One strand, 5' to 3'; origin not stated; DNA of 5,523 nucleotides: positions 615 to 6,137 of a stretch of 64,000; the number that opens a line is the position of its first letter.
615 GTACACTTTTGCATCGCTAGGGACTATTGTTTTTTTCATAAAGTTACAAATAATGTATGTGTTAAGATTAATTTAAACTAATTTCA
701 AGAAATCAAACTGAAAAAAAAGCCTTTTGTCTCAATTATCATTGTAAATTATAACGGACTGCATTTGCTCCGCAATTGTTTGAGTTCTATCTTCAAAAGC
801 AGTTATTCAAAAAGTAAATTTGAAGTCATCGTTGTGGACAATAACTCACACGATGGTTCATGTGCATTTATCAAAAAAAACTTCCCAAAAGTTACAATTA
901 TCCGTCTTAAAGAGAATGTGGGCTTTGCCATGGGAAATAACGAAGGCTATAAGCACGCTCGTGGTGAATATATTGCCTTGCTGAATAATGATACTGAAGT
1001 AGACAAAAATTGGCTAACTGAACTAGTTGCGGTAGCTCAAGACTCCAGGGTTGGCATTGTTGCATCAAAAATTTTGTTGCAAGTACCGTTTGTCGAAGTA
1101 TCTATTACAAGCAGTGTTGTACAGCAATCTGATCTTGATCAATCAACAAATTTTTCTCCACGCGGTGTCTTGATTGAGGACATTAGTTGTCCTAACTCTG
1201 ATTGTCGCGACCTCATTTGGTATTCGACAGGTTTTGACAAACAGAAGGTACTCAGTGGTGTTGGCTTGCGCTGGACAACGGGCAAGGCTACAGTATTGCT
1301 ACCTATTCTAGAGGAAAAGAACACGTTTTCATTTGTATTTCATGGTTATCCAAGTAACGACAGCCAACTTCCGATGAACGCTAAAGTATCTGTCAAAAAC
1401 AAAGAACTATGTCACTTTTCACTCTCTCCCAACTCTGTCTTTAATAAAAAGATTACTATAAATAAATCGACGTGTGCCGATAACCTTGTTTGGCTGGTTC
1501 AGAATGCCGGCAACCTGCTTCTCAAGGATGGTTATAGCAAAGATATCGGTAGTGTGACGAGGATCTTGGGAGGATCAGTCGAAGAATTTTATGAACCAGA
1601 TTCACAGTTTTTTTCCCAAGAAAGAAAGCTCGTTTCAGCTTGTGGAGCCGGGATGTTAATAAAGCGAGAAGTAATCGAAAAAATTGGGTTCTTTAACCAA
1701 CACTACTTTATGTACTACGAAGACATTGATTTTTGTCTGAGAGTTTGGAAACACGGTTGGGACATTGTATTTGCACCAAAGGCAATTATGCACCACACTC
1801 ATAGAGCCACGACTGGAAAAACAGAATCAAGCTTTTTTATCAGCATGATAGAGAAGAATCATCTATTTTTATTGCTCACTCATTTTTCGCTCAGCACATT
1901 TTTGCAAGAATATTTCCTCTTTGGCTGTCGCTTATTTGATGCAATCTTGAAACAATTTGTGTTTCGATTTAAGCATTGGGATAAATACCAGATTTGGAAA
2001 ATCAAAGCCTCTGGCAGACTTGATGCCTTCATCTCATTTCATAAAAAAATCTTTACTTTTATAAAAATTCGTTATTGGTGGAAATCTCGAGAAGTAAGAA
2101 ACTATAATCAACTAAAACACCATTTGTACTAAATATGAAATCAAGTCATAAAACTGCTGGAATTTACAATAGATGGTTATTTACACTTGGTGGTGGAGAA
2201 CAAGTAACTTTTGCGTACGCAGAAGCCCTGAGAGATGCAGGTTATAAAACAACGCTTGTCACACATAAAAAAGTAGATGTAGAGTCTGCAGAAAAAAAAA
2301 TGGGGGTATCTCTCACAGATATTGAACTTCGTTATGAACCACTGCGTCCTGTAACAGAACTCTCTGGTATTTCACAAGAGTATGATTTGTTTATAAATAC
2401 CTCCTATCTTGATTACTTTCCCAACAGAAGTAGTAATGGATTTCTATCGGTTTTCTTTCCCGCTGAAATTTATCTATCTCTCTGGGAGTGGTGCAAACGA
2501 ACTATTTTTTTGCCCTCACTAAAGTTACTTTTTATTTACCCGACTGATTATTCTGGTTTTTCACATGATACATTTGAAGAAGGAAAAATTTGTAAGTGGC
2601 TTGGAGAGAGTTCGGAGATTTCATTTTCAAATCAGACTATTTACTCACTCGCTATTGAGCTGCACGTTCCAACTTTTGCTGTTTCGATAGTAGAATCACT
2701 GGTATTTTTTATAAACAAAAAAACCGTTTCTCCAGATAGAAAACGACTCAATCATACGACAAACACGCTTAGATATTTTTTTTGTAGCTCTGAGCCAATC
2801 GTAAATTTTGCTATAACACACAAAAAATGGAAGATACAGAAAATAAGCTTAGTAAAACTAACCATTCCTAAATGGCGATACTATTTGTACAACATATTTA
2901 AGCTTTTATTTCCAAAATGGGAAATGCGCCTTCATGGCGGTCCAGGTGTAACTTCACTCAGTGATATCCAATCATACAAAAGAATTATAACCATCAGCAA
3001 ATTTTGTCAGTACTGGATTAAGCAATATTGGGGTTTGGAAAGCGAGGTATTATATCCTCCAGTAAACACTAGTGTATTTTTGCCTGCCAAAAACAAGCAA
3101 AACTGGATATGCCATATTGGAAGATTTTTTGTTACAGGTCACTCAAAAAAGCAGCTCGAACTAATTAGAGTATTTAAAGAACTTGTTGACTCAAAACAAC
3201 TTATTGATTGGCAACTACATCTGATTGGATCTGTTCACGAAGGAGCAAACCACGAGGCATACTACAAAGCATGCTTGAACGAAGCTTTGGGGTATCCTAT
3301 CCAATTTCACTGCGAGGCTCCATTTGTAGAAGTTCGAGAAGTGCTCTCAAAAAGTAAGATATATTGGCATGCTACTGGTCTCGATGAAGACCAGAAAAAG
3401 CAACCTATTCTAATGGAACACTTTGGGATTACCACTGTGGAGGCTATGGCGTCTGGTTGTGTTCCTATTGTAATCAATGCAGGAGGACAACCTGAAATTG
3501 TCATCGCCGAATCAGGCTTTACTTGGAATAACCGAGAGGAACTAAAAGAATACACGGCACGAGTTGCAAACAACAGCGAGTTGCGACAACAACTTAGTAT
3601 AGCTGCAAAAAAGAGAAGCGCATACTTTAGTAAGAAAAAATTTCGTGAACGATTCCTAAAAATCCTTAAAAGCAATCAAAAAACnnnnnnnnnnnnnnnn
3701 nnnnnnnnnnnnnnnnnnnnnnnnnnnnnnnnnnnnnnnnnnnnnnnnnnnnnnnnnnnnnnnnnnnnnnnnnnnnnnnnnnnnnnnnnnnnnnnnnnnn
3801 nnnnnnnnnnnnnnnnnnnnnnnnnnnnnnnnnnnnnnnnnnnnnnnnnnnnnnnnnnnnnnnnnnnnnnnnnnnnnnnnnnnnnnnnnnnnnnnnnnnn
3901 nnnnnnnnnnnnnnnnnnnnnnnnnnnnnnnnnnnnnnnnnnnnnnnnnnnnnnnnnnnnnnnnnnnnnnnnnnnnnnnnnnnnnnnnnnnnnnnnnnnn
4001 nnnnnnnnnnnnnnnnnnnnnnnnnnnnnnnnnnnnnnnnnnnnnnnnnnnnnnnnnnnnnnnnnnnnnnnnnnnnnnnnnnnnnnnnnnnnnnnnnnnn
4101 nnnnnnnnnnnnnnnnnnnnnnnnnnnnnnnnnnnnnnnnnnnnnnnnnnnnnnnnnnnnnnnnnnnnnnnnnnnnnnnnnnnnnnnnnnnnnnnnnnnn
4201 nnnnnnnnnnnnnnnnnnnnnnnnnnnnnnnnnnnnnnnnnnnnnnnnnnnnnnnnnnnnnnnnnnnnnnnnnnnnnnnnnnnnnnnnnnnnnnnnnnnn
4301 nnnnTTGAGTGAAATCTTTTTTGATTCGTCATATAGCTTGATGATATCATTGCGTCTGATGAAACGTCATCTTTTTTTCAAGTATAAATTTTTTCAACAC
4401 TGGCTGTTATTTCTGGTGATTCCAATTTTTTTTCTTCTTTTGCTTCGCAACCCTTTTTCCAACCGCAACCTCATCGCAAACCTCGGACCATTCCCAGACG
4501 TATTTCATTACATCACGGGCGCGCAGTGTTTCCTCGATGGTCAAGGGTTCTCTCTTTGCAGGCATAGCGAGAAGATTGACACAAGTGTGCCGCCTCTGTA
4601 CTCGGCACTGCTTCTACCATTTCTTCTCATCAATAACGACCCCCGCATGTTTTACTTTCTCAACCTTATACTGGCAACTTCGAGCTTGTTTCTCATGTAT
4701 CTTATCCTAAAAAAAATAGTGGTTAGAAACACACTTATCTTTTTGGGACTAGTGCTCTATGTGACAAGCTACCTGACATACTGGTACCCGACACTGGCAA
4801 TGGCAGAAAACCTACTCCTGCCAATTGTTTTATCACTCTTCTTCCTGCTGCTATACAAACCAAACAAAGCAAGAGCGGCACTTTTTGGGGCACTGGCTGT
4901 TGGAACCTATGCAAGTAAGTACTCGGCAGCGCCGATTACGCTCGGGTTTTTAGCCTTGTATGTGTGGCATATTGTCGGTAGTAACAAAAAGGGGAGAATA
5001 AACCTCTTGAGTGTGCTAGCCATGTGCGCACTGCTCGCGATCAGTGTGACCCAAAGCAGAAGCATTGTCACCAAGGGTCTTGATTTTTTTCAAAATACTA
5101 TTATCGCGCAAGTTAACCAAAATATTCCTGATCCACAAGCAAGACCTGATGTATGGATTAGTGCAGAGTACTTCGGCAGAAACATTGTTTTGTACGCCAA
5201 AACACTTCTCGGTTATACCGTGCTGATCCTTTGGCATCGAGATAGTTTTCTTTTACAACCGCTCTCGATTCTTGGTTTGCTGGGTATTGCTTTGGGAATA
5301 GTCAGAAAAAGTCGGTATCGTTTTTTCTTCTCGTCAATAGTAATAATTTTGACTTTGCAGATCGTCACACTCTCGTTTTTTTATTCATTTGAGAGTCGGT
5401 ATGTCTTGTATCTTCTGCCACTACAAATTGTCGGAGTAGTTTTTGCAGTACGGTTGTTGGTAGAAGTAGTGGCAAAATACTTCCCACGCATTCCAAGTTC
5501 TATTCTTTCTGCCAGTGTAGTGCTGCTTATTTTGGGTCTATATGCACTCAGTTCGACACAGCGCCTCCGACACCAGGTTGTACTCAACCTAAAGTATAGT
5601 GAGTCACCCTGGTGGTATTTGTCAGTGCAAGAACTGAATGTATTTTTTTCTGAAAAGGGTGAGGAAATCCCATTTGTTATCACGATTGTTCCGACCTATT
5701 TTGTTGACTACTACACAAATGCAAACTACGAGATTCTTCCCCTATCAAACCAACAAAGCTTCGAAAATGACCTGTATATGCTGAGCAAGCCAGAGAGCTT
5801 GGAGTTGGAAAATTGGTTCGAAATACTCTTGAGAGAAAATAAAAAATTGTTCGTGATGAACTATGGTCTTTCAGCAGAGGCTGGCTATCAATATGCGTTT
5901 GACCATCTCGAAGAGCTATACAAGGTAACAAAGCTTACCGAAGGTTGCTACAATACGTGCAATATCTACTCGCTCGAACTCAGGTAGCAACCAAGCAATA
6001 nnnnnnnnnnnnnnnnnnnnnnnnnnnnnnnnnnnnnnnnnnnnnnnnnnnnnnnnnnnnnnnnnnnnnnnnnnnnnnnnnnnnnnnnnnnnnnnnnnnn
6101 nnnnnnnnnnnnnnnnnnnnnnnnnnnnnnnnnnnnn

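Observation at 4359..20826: Duplicated two-gene module [GT-C-like]-[Wzy_C] in inverted gene order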

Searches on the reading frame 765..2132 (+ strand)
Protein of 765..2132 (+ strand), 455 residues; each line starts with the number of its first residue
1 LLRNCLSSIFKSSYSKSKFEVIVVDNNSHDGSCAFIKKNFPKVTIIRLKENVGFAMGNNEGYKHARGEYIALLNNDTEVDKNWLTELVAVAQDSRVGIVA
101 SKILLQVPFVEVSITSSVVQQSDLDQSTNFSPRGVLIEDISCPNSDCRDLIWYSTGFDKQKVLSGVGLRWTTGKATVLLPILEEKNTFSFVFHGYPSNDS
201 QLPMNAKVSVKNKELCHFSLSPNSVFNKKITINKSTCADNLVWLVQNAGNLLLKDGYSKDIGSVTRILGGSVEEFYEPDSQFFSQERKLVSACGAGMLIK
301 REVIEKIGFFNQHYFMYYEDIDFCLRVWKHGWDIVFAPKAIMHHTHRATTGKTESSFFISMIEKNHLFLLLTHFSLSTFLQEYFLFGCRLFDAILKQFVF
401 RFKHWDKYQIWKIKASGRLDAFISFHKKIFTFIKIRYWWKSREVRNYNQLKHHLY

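Call 4: search_protein_families(library=pfam, proteins=[window:765-2132:+], max_evalue=0.01)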
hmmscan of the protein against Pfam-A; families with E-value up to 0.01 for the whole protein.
window:765-2132:+ (455 aa): 5 families
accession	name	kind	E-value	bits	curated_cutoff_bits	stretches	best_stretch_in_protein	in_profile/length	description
PF00535.33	Glycos_transf_2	-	6.9e-23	81.9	23.3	1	1-102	12-114/168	Glycosyl transferase family 2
PF13641.12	Glyco_tranf_2_3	-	2.1e-19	70.9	27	2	284-353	151-220/230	Glycosyltransferase like family 2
PF13632.12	Glyco_trans_2_3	-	5e-11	43.2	27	1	281-351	61-130/198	Glycosyl transferase family group 2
PF13506.12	Glyco_transf_21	-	1.1e-05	25.5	21.7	0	289-348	99-158/174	Glycosyl transferase family 21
PF02709.20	Glyco_transf_7C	-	0.00072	19.6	23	1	292-345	19-73/78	N-terminal domain of galactosyltransferase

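Call 76: search_protein_families(library=ncbifam, proteins=[window:765-2132:+], max_evalue=0.00001)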
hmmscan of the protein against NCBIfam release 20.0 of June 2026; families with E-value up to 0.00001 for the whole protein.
window:765-2132:+ (455 aa): 16 families
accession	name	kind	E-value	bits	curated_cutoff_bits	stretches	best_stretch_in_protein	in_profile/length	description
TIGR03965.1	mycofact_glyco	equivalog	1.5e-25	90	280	2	2-104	89-192/467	mycofactocin biosynthesis glycosyltransferase MftF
NF041875.1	EPS_EpsD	equivalog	2e-16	60.3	370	1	2-96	14-109/325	exopolysaccharide biosynthesis glycosyltransferase EpsD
TIGR01556.1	rhamnosyltran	subfamily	2.1e-15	56.7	200.55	1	265-345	124-201/281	rhamnosyltransferase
NF038302.1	EPS_HpsE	equivalog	1.3e-14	53.9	300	1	15-103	30-124/307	hormogonium polysaccharide biosynthesis glycosyltransferase HpsE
TIGR03937.1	PgaC_IcaA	equivalog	1.5e-13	50.5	422.3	1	3-99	61-159/407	poly-beta-1,6-N-acetyl-D-glucosamine synthase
TIGR04283.1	glyco_like_mftF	equivalog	1.8e-12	47.4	182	1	15-97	25-105/221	TIGR04283 family arsenosugar biosynthesis glycosyltransferase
NF038299.1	EPS_HpsN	equivalog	7.1e-12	44.9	425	0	284-390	157-271/317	hormogonium polysaccharide biosynthesis glycosyltransferase HpsN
NF007482.0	PRK10073.1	equivalog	1.3e-10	40.8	423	1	2-98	21-117/334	glycosyltransferase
TIGR03111.1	glyc2_xrt_Gpos1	hypoth_equivalog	6.4e-09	35.1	363.95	1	2-106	64-172/439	TIGR03111 family XrtG-associated glycosyltransferase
NF047683.1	TeichurnBiosyTuaG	equivalog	1.3e-07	31.5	400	1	4-87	23-107/252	teichuronic acid biosynthesis protein TuaG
NF041394.1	GtaseAglG_Halo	equivalog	2.3e-07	30.4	440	1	3-94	19-110/304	glucosyl-dolichyl phosphate glucuronosyltransferase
NF050819.1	PolSacchBiosHfsG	equivalog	5.2e-07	29.1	500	0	16-93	36-119/302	polysaccharide biosynthesis protein HfsG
TIGR03472.1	HpnI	equivalog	1.7e-06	27.1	310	0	264-348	172-256/373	bacteriohopanetetrol glucosamine biosynthesis glycosyltransferase HpnI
NF050050.1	ProtGlycPglI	equivalog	4.3e-06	26.3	500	1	2-99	17-116/306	GalNAc(5)-diNAcBac-PP-undecaprenol beta-1,3-glucosyltransferase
TIGR04242.1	nodulat_NodC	equivalog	5.3e-06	25.6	550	1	2-102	64-167/395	chitooligosaccharide synthase NodC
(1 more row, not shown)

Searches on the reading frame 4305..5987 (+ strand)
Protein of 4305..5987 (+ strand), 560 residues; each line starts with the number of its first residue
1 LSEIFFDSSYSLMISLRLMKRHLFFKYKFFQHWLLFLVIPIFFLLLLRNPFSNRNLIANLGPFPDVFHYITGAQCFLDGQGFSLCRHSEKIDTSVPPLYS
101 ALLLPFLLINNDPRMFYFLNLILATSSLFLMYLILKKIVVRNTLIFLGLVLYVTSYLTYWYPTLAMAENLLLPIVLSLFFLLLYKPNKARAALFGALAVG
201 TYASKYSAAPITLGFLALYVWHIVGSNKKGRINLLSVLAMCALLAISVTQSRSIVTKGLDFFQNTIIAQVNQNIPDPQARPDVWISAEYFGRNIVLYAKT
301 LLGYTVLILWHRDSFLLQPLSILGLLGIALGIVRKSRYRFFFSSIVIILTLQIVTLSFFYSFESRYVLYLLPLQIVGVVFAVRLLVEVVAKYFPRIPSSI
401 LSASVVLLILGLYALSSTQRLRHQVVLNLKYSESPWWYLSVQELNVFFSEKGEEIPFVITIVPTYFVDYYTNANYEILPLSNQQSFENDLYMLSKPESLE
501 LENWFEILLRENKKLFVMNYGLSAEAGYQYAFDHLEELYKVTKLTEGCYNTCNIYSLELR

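Call 3: search_protein_families(library=pfam, proteins=[window:4305-5987:+], max_evalue=0.01)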
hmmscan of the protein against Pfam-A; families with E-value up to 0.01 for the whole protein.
window:4305-5987:+ (560 aa): 0 families

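Call 25: search_protein_representatives(protein=window:4305-5987:+)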
Query: 560 residues. Proteins with E-value up to 0.001 (for the whole library): 389; up to 1e-10: 340; up to 1e-30: 194. The best 150 are listed.
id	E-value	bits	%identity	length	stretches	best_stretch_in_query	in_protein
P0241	0.0e+00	1186.5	100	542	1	19-560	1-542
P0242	2.0e-115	402.8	41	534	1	34-559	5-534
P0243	1.4e-98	347.2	38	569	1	28-559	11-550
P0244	1.5e-98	347.1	37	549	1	35-560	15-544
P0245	4.8e-95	335.6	35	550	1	19-558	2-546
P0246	9.8e-94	331.3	37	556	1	30-557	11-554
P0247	4.4e-92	325.8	38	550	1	31-557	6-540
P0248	6.3e-92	325.3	39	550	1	37-557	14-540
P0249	6.7e-90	318.6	34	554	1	22-558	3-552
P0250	1.2e-89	317.7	37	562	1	24-559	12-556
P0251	9.4e-89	314.8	38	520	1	29-559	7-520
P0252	1.6e-88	314.0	38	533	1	25-557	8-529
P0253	7.4e-88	311.9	36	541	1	32-557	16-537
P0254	9.8e-88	311.4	35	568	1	24-558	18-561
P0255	1.1e-87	311.2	37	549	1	28-559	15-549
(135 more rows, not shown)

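Call 26: find_homologous_proteins(query=window:4359-5987:+)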
Query window:4359-5987:+ (542 aa): 55 proteins with E <= 0.001 among 8000 candidates.
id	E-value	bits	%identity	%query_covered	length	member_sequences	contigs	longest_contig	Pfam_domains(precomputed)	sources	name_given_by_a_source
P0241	0.0e+0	1187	100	100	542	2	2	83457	-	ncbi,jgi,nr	ncbi:MAG: hypothetical protein GW946_00915 [Candidatus Pacebacteria bacterium]|nr:hypothetical prote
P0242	5.8e-115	403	40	94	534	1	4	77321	-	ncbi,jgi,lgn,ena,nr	ncbi:MAG: hypothetical protein GW947_02875 [Candidatus Pacebacteria bacterium]|nr:hypothetical prote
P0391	1.1e-109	386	39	94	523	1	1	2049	-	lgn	-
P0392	2.0e-108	381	38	95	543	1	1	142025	-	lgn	-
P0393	1.7e-106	375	39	99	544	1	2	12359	-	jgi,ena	-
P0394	3.0e-98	348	37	95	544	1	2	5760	-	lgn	-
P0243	4.7e-98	347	36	98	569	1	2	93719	-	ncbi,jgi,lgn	ncbi:MAG: hypothetical protein PVJ09_05075 [Candidatus Woesebacteria bacterium]|jgi:hypothetical pro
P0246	3.5e-93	331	36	94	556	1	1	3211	-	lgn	-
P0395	3.9e-89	318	36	100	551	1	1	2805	-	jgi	jgi:hypothetical protein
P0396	5.9e-89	317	37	97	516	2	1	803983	-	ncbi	-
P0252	4.8e-88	314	36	94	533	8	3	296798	-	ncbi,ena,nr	ncbi:MAG TPA: hypothetical protein DCW55_03185 [Candidatus Pacebacteria bacterium]|nr:MAG: hypotheti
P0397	1.8e-87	312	34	97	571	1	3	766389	-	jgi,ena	-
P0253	2.2e-87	312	34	95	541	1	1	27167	-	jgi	jgi:hypothetical protein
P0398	3.1e-87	311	36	94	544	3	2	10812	-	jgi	jgi:hypothetical protein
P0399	5.4e-87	311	34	98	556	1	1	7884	-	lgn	-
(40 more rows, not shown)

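Call 27: search_protein_families(library=ncbifam, proteins=[window:4359-5987:+], max_evalue=0.01)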
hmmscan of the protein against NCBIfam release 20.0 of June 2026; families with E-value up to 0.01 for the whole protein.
window:4359-5987:+ (542 aa): 0 families

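Call 30: search_solved_structures(query=A2, max_evalue=1)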
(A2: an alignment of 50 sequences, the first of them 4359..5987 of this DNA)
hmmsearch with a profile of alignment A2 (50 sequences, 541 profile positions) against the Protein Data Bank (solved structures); distinct sequences matched with E-value up to 1: 1.
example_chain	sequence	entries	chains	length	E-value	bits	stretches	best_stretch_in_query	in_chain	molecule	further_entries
2jep_A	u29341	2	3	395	0.41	12.6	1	467-513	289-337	XYLOGLUCANASE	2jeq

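Call 43: predict_structure(alignment_id=A2)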
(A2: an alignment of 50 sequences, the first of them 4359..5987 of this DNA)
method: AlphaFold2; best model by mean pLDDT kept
length: 542 residues; sequences in the alignment: 50
mean_pLDDT: 91.6   pTM: 0.91
mean pLDDT of the five models: 91.6, 90.7, 89.6, 89.3, 89.1
residues with pLDDT >= 90: 418; 70-90: 97; 50-70: 27; < 50: 0
segments of 3 or more residues with pLDDT < 50: none
pLDDT, mean of each block of 10 residues (from residue 1): 90 94 92 89 85 97 92 91 98 97 97 98 97 95 90 97 97 98 94 96 93 94 93 73 75 62 73 96 95 91 98 92 98 95 91 97 97 97 97 96 85 81 96 89 94 94 84 69 92 97 91 96 96 96 96
secondary structure, 60 per line:
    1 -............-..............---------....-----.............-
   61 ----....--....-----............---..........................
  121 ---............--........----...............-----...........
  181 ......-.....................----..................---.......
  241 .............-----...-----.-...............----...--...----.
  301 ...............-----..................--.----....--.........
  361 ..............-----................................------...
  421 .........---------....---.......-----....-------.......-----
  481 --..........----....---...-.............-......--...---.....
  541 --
elements in order: H2-13 H15-28 H38-41 H47-59 E65-68 E71-74 H80-91 H95-120 H124-135 H138-145 H150-164 H170-186 H188-208 H213-230 H234-253 H269-283 E288-290 E293-295 H300-315 H321-338 H346-349 H352-374 H380-411 H418-429 E439-442 H446-452 E458-461 H469-475 H483-492 E497-500 H508-520 E522-527 E536-540

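Call 70: search_protein_families(library=pfam, alignment_id=A2, max_evalue=1)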
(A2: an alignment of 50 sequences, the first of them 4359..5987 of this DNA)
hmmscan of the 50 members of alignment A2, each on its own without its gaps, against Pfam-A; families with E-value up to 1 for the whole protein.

A. member 1, window:4359-5987:+ (542 aa): 0 families

B. families by the number of members that match (of 50 scanned): 14 families
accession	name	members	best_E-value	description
PF13231.12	PMT_2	2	0.00013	Dolichyl-phosphate-mannose-protein mannosyltransferase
PF08418.15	Pol_alpha_B_N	2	0.094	DNA polymerase alpha subunit B N-terminal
PF14897.12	EpsG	1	0.02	EpsG family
PF24363.1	DUF7519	1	0.022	Family of unknown function (DUF7519)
PF09534.15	Trp_oprn_chp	1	0.052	Tryptophan-associated transmembrane protein (Trp_oprn_chp)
PF18967.5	PycTM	1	0.074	Pycsar effector protein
PF22428.2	Dis32-like_C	1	0.16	DIS3-like exonuclease 2-like, C-terminal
PF14243.11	R2K_3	1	0.22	ATP-grasp domain, R2K clade family 3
PF04415.17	DUF515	1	0.23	Protein of unknown function (DUF515)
PF06916.18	FAM210A-B_dom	1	0.24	FAM210A/B-like domain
PF05414.17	DUF1717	1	0.29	Viral domain of unknown function (DUF1717)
PF17475.7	Binary_toxB_2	1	0.41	Clostridial binary toxin B/anthrax toxin PA domain 2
PF02392.22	Ycf4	1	0.49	Ycf4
PF17660.6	BTRD1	1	0.67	Polyglycine hydrolase-like, structural repeat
